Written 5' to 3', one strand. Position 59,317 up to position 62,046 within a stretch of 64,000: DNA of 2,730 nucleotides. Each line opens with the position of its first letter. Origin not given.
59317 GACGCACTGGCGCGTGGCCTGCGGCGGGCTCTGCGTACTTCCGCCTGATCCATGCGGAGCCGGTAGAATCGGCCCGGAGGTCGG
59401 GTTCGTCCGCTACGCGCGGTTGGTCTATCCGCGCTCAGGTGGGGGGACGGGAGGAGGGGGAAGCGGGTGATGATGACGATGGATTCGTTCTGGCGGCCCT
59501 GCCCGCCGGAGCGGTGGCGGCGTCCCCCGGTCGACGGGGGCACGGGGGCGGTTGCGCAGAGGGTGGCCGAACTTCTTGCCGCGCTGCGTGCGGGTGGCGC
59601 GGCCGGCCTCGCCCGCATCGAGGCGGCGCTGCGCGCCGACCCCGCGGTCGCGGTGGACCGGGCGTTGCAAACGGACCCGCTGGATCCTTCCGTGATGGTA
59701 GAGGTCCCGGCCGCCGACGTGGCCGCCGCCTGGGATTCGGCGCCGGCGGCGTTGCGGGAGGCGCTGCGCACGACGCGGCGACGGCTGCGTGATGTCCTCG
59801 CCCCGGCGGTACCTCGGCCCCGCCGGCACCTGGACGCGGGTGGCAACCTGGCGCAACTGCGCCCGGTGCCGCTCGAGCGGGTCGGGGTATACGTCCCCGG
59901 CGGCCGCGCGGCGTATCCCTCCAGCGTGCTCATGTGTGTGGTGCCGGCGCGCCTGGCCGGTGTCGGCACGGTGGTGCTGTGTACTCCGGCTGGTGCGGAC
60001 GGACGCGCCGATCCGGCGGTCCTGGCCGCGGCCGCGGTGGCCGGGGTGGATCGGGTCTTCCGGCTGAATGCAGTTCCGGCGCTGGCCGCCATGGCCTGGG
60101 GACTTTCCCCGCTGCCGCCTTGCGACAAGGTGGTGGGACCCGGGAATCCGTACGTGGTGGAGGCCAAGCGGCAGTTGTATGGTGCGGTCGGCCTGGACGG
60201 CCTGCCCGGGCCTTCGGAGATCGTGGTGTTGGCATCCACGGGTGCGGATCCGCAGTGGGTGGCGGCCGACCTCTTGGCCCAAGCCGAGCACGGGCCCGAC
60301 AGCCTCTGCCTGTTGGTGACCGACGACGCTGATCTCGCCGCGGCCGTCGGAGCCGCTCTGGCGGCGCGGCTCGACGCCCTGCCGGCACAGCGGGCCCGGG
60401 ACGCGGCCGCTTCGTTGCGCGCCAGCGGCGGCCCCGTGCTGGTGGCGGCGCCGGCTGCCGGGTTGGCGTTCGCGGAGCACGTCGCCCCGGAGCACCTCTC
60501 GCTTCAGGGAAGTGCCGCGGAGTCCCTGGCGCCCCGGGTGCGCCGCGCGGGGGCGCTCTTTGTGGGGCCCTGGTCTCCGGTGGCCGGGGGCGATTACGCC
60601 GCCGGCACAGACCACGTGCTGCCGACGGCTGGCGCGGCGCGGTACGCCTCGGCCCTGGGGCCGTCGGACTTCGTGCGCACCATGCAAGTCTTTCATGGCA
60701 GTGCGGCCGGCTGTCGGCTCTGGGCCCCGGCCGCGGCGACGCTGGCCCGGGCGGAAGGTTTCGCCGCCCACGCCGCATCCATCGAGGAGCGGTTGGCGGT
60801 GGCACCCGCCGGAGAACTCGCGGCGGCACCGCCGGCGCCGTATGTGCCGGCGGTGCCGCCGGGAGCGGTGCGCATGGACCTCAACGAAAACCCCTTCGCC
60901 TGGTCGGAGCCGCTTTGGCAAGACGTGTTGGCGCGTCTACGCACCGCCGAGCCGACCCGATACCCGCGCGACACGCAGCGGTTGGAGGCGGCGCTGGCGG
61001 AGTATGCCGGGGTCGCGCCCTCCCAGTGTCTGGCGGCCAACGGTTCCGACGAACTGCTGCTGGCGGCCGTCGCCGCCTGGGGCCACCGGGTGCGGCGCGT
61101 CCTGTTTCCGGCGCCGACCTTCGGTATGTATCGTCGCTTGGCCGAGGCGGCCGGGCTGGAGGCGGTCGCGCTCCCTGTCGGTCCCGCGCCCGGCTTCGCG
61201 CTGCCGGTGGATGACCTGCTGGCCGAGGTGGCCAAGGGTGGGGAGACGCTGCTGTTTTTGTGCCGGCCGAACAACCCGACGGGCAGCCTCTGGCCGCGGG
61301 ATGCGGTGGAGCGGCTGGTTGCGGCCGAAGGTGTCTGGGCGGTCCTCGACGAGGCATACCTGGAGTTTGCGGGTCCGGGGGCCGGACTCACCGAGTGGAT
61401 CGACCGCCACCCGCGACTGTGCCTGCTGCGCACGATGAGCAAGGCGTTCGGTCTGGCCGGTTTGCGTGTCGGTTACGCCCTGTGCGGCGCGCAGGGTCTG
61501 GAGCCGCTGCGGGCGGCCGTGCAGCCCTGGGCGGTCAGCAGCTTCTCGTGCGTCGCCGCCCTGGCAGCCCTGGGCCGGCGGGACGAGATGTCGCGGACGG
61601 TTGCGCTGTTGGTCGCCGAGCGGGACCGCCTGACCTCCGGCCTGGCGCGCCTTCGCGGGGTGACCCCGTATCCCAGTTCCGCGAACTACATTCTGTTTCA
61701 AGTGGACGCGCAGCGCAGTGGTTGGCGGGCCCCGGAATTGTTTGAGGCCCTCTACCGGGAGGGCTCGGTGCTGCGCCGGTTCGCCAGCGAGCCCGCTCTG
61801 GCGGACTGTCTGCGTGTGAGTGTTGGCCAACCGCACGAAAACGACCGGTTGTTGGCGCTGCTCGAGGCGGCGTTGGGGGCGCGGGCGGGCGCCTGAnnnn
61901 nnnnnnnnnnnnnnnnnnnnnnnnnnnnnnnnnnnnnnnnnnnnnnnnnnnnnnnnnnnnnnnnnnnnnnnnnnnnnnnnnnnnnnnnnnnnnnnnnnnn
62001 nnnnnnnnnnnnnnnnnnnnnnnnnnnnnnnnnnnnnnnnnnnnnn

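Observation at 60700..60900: HisD and HisC encoded as a single 809-aa ORF (bifunctional fusion or lost stop codon)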

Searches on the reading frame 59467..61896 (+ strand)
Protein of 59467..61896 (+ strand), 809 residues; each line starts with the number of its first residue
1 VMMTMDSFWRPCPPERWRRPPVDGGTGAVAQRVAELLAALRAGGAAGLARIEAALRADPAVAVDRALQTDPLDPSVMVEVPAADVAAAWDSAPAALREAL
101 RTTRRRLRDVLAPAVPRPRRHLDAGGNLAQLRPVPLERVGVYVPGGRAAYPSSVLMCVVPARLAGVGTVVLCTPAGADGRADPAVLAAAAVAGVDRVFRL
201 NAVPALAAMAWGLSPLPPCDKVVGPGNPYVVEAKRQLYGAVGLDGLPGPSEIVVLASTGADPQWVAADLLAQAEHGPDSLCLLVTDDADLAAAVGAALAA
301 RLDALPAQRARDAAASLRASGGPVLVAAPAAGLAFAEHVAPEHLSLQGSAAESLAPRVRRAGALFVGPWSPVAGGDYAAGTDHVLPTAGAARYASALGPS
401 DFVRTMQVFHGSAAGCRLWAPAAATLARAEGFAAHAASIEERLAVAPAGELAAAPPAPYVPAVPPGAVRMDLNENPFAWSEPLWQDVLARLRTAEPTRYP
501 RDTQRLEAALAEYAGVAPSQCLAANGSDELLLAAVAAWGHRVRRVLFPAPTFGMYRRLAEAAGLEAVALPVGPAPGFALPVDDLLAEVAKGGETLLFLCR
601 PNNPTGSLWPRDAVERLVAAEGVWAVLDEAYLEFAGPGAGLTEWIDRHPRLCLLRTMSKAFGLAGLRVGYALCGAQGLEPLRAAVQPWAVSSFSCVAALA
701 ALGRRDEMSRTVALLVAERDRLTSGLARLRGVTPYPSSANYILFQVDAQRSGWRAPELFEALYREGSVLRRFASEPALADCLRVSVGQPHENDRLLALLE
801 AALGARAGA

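Call 4: search_protein_families(library=ncbifam, proteins=[window:59467-61896:+])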
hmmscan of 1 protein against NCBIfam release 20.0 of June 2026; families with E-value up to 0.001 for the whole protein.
window:59467-61896:+ (809 aa): 55 families (the best 25 are shown)
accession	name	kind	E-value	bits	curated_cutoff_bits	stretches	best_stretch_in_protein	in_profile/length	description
TIGR00069.1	hisD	equivalog_domain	1.3e-114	383.5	243.8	1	77-442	30-393/393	histidinol dehydrogenase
TIGR01141.1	hisC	equivalog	7.1e-79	265.2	276.55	1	466-800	21-347/349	histidinol-phosphate transaminase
NF010343.0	PRK13770.1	equivalog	9.2e-70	235.5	647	1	77-442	54-414/416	histidinol dehydrogenase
NF002877.0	PRK03317.1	equivalog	8.9e-59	199.1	409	1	467-803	33-367/374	histidinol-phosphate transaminase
TIGR01140.1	L_thr_O3P_dcar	equivalog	2.5e-58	197.7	290.55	1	480-799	32-330/331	threonine-phosphate decarboxylase CobD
NF002878.0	PRK03321.1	subfamily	1.7e-52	178.3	374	1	464-802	21-348/352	histidinol-phosphate transaminase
NF002726.0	PRK02610.1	equivalog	1.2e-47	162.7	391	1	469-803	32-369/374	histidinol-phosphate transaminase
NF003496.0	PRK05166.1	equivalog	3.3e-42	144.6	540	1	469-803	40-370/373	histidinol-phosphate transaminase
NF006014.0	PRK08153.1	equivalog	5.3e-39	134.1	510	1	469-804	37-365/370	pyridoxal phosphate-dependent aminotransferase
NF006580.0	PRK09105.1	subfamily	5.5e-36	124.2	444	1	430-796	14-364/375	pyridoxal phosphate-dependent aminotransferase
NF051461.1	pyoverd_PtaA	equivalog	8.2e-34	116.9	500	1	460-796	29-353/359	pyoverdine biosynthesis transaminase PtaA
NF005915.1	PRK07908.1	equivalog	1.8e-31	109.8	360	1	471-799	16-331/332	Rv2231c family histidinol phosphate aminotransferase CobC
NF053748.1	bifunc_CobBC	exception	2.8e-27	95.5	950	1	471-798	484-795/797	bifunctional hydrogenobyrinic acid a,c-diamide synthase/histidinol phosphate aminotransferase CobBC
NF041364.1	GntC_guanitoxin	equivalog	7.7e-27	94.1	415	1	505-769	41-320/356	guanitoxin biosynthesis PLP-dependent (S)-gamma-hydroxy-L-arginine cyclodehydratase GntC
NF006225.0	PRK08354.1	equivalog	1.4e-20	73.9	288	1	483-801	29-314/318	putative aminotransferase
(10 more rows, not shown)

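Call 5: search_protein_families(library=pfam, proteins=[window:59467-61896:+])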
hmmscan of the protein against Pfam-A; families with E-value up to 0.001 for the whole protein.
window:59467-61896:+ (809 aa): 2 families
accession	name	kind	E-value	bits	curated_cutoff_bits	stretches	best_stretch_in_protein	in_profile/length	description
PF00815.25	Histidinol_dh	-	2.2e-116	389.7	27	1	71-443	45-411/411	Histidinol dehydrogenase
PF00155.27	Aminotran_1_2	-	6.8e-51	174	19.7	1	503-797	44-359/361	Aminotransferase class I and II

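Call 7: find_homologous_proteins(query=window:59467-61896:+, max_evalue=1e-30)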
Query window:59467-61896:+ (809 aa): 1331 proteins with E <= 1e-30 among 8000 candidates; the best 120 are listed.
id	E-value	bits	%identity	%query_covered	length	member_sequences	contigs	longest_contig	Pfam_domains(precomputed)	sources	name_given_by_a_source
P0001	0.0e+0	1744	100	100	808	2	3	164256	PF00155.28,PF00815.26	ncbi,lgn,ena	-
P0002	0.0e+0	1431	84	98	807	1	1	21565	PF00155.28,PF00815.26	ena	-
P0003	0.0e+0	1389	82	98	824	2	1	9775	PF00155.28,PF00815.26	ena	-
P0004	0.0e+0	1085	67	100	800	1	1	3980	PF00155.28,PF00815.26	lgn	-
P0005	0.0e+0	1060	66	99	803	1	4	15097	PF00155.28,PF00815.26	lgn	-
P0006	0.0e+0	1057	66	99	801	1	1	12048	PF00155.28,PF00815.26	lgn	-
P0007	0.0e+0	1037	64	100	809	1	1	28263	PF00155.28,PF00815.26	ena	-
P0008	0.0e+0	1033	64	99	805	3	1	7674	PF00155.28,PF00815.26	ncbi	-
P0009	0.0e+0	1031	65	98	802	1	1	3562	PF00155.28,PF00815.26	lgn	-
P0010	0.0e+0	1017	64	99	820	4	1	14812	PF00155.28,PF00815.26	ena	-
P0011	0.0e+0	1016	64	99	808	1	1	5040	PF00155.28,PF00815.26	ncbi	-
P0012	0.0e+0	1014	65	99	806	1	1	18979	PF00155.28,PF00815.26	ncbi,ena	-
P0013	6.6e-298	1008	65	95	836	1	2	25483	PF00155.28,PF00815.26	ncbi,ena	-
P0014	7.0e-297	1005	63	99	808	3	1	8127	PF00155.28,PF00815.26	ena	-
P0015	7.7e-296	1001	63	99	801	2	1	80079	PF00155.28,PF00815.26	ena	-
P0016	8.0e-294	995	63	99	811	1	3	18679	PF00155.28,PF00815.26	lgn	-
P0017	9.7e-286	968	60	99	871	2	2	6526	PF00155.28,PF00815.26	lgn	-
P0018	3.2e-285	966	63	98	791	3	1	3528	PF00155.28,PF00815.26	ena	-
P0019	4.3e-284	963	62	98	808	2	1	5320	PF00155.28,PF00815.26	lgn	-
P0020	2.8e-281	953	65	94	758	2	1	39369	PF00155.28,PF00815.26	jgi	jgi:histidinol-phosphate aminotransferase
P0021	2.8e-260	884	57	96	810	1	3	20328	PF00155.28,PF00815.26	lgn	-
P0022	1.5e-259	881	62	94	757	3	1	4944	PF00155.28,PF00815.26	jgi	jgi:histidinol dehydrogenase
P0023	2.8e-238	811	68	72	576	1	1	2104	PF00155.28,PF00815.26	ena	-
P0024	4.0e-176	605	50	95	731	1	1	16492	PF04864.20,PF00155.28,PF00815.26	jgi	jgi:histidinol dehydrogenase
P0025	2.0e-173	597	48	95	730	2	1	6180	PF00155.28,PF00815.26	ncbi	-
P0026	1.5e-172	594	50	89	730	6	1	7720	PF00155.28,PF00815.26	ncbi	-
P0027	1.5e-171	590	47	95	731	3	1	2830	PF04864.20,PF00155.28,PF00815.26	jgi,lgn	-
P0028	1.2e-149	518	44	90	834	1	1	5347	PF00155.28,PF00815.26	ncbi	ncbi:MAG TPA: histidinol dehydrogenase [Thermaerobacter sp.]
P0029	2.3e-139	484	45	86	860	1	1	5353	PF00155.28,PF00815.26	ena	-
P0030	4.3e-139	483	47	68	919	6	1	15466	PF00155.28,PF00815.26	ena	-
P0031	8.3e-139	482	44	89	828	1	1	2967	PF00155.28,PF00815.26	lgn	-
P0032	2.1e-135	471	51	43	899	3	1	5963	PF00155.28,PF00815.26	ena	-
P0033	5.1e-134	466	51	43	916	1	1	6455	PF00155.28,PF00815.26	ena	-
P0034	6.3e-134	466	41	88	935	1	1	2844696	PF00155.28,PF00815.26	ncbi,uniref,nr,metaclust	ncbi:histidinol dehydrogenase [Thermaerobacter marianensis DSM 12885]|uniref:Histidinol dehydrogenas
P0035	1.8e-131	458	42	90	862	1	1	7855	PF00155.28,PF00815.26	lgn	-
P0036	3.3e-127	444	41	88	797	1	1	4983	PF00155.28,PF00815.26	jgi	jgi:histidinol dehydrogenase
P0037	7.4e-125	436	41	95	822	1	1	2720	PF00155.28,PF00815.26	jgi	jgi:histidinol dehydrogenase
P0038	1.6e-123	432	42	89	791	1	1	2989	PF00155.28,PF00815.26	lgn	-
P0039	3.8e-122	427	40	85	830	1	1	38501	PF00155.28,PF00815.26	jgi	jgi:histidinol dehydrogenase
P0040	2.0e-121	425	41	83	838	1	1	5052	PF00155.28,PF00815.26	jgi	jgi:histidinol dehydrogenase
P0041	3.0e-121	424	40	86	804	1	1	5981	PF00155.28,PF00815.26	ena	-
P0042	1.4e-120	422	40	88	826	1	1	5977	PF00155.28,PF00815.26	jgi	jgi:histidinol dehydrogenase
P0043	1.9e-120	421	40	83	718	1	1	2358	PF00155.28,PF00815.26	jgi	jgi:histidinol dehydrogenase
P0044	2.1e-120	421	39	85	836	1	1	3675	PF00155.28,PF00815.26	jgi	jgi:histidinol dehydrogenase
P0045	2.8e-120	421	40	94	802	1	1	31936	PF00155.28,PF00815.26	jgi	jgi:histidinol dehydrogenase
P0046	2.8e-120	421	44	81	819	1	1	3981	PF00155.28,PF00815.26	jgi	-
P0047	3.0e-120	421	41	83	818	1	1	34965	PF00155.28,PF00815.26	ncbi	-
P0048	4.7e-120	420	39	90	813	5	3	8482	PF00155.28,PF00815.26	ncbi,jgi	jgi:histidinol dehydrogenase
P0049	1.1e-119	419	39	88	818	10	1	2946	PF00155.28,PF00815.26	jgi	-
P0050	2.3e-119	418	39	88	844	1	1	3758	PF00155.28,PF00815.26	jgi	jgi:histidinol dehydrogenase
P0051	8.8e-119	416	41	93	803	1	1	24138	PF00155.28,PF00815.26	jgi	jgi:histidinol-phosphate aminotransferase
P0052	1.5e-118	415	44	47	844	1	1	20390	PF00155.28,PF00815.26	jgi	jgi:histidinol dehydrogenase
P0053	2.2e-118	415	38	89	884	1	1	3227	PF00155.28,PF00815.26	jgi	-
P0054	2.3e-118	415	41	89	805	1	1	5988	PF00155.28,PF00815.26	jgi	jgi:histidinol dehydrogenase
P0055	8.9e-118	413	40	83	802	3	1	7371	PF00155.28,PF00815.26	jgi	jgi:histidinol dehydrogenase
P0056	1.2e-117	412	38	93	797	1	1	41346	PF00155.28,PF00815.26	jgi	-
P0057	2.5e-117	411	42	83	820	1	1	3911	PF00155.28,PF00815.26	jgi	-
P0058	9.6e-117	409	42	90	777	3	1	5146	PF00155.28,PF00815.26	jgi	-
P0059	1.7e-116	408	40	95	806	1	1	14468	PF00155.28,PF00815.26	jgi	jgi:histidinol dehydrogenase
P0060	2.4e-116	408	41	93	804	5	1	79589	PF00155.28,PF00815.26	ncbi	ncbi:MAG TPA: histidinol dehydrogenase [Actinomycetota bacterium]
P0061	3.1e-116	407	43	83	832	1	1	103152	PF00155.28,PF00815.26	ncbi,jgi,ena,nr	ncbi:MAG TPA: histidinol dehydrogenase [Gemmatimonadota bacterium]|nr:histidinol dehydrogenase [Gemm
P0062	3.1e-116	407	40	95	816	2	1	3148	PF00155.28,PF00815.26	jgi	jgi:histidinol dehydrogenase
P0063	4.6e-116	407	42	90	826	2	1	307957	PF00155.28,PF00815.26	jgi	jgi:histidinol dehydrogenase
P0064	5.0e-116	407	42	82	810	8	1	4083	PF00155.28,PF00815.26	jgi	-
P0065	5.3e-116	407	41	88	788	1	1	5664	PF00155.28,PF00815.26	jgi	jgi:histidinol dehydrogenase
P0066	2.2e-115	405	42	84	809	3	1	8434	PF00155.28,PF00815.26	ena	-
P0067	3.0e-115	404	41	85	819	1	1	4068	PF00155.28,PF00815.26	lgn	-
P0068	3.0e-115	404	41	90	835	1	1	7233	PF00155.28,PF00815.26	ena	-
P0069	3.1e-115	404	43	83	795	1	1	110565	PF00155.28,PF00815.26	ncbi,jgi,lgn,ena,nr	ncbi:MAG TPA: histidinol dehydrogenase [Kofleriaceae bacterium]|nr:histidinol dehydrogenase [Kofleri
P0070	4.2e-115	404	43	50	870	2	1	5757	PF00155.28,PF00815.26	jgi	-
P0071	4.7e-115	404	39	89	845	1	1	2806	PF00155.28,PF00815.26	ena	-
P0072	5.1e-115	403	40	83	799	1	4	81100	PF00155.28,PF00815.26,PF01053.27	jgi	jgi:histidinol dehydrogenase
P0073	6.3e-115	403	36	84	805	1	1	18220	PF00155.28,PF00815.26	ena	-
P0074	6.3e-115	403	48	35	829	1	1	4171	PF00155.28,PF00815.26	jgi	jgi:histidinol dehydrogenase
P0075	1.5e-114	402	40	83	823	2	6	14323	PF00155.28,PF00815.26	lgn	-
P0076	2.0e-114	401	42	83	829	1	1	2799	PF00155.28,PF00815.26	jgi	jgi:histidinol dehydrogenase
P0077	2.3e-114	401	40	96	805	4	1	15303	PF00155.28,PF00815.26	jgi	jgi:histidinol dehydrogenase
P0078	2.4e-114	401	38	94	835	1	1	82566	PF00155.28,PF00815.26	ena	-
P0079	3.1e-114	401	41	86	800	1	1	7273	PF00155.28,PF00815.26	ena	-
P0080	3.1e-114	401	39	90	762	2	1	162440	PF00155.28,PF00815.26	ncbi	ncbi:MAG TPA: histidinol dehydrogenase [Longimicrobiales bacterium]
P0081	3.3e-114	401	39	96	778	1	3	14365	PF00155.28,PF00815.26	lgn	-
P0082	3.4e-114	401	42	88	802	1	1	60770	PF00155.28,PF00815.26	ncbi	ncbi:MAG TPA: histidinol dehydrogenase [Actinomycetes bacterium]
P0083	3.6e-114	401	42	83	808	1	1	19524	PF00155.28,PF00815.26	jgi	jgi:histidinol-phosphate aminotransferase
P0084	4.7e-114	400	41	89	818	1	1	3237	PF00155.28,PF00815.26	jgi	jgi:histidinol dehydrogenase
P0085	7.2e-114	400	40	95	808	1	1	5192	PF00155.28,PF00815.26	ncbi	ncbi:MAG: histidinol dehydrogenase [Longimicrobiales bacterium]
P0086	7.3e-114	400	42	84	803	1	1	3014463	PF00155.28,PF00815.26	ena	-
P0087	7.4e-114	400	43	81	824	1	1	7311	PF00155.28,PF00815.26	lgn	-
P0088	8.6e-114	399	42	84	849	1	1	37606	PF00155.28,PF00815.26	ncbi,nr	ncbi:MAG TPA: histidinol dehydrogenase [Longimicrobiales bacterium]|nr:histidinol dehydrogenase [Lon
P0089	8.7e-114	399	40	96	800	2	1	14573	PF00155.28,PF00815.26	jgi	jgi:histidinol dehydrogenase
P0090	1.2e-113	399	40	96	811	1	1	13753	PF00155.28,PF00815.26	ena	-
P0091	1.5e-113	399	40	96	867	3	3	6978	PF00155.28,PF00815.26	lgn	-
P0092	1.7e-113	398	41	89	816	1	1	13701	PF00155.28,PF00815.26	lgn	-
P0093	1.7e-113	398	38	95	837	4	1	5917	PF00155.28,PF00815.26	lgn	-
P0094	1.9e-113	398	44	86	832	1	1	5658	PF00155.28,PF00815.26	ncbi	-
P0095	1.9e-113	398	42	84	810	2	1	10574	PF00155.28,PF00815.26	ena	-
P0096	3.4e-113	397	40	90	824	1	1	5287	PF00155.28,PF00815.26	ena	-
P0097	3.7e-113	397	39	96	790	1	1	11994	PF00155.28,PF00815.26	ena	-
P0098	4.0e-113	397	41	97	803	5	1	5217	PF00155.28,PF00815.26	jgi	jgi:histidinol dehydrogenase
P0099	4.1e-113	397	38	95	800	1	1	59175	PF00155.28,PF00815.26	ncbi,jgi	-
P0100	4.9e-113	397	36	96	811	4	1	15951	PF00155.28,PF00815.26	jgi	jgi:histidinol dehydrogenase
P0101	8.5e-113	396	41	93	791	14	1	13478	PF00155.28,PF00815.26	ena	-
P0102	9.1e-113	396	42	82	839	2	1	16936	PF00155.28,PF00815.26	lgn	-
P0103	1.2e-112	396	43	81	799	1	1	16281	PF00155.28,PF00815.26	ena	-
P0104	1.4e-112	395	40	88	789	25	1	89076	PF00155.28,PF00815.26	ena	-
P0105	1.4e-112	395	37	95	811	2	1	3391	PF00155.28,PF00815.26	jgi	jgi:histidinol dehydrogenase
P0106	1.5e-112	395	41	84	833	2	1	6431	PF00155.28,PF00815.26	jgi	jgi:histidinol dehydrogenase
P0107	1.5e-112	395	41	90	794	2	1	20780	PF00155.28,PF00815.26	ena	-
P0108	1.8e-112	395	40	89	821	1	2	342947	PF00155.28,PF00815.26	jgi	jgi:histidinol dehydrogenase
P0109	1.9e-112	395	40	88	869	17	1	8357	PF00155.28,PF00815.26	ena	-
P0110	2.8e-112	394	44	47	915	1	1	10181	PF00155.28,PF00815.26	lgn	-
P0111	3.3e-112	394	40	97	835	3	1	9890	PF00155.28,PF00815.26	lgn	-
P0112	3.9e-112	394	40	86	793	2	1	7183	PF00155.28,PF00815.26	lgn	-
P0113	4.2e-112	394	38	95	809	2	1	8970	PF00155.28,PF00815.26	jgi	jgi:histidinol dehydrogenase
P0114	4.7e-112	394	40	90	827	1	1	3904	PF00155.28,PF00815.26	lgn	-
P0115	5.4e-112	393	38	89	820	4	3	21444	PF00155.28,PF00815.26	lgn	-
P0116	6.5e-112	393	40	85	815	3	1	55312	PF00155.28,PF00815.26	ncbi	-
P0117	6.5e-112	393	38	93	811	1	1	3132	PF00155.28,PF00815.26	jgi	jgi:histidinol dehydrogenase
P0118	6.6e-112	393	35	85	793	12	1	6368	PF00155.28,PF00815.26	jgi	jgi:histidinol dehydrogenase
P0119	9.1e-112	393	40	94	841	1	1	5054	PF00155.28,PF00815.26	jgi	jgi:histidinol dehydrogenase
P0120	9.5e-112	393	36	85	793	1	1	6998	PF00155.28,PF00815.26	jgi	jgi:histidinol dehydrogenase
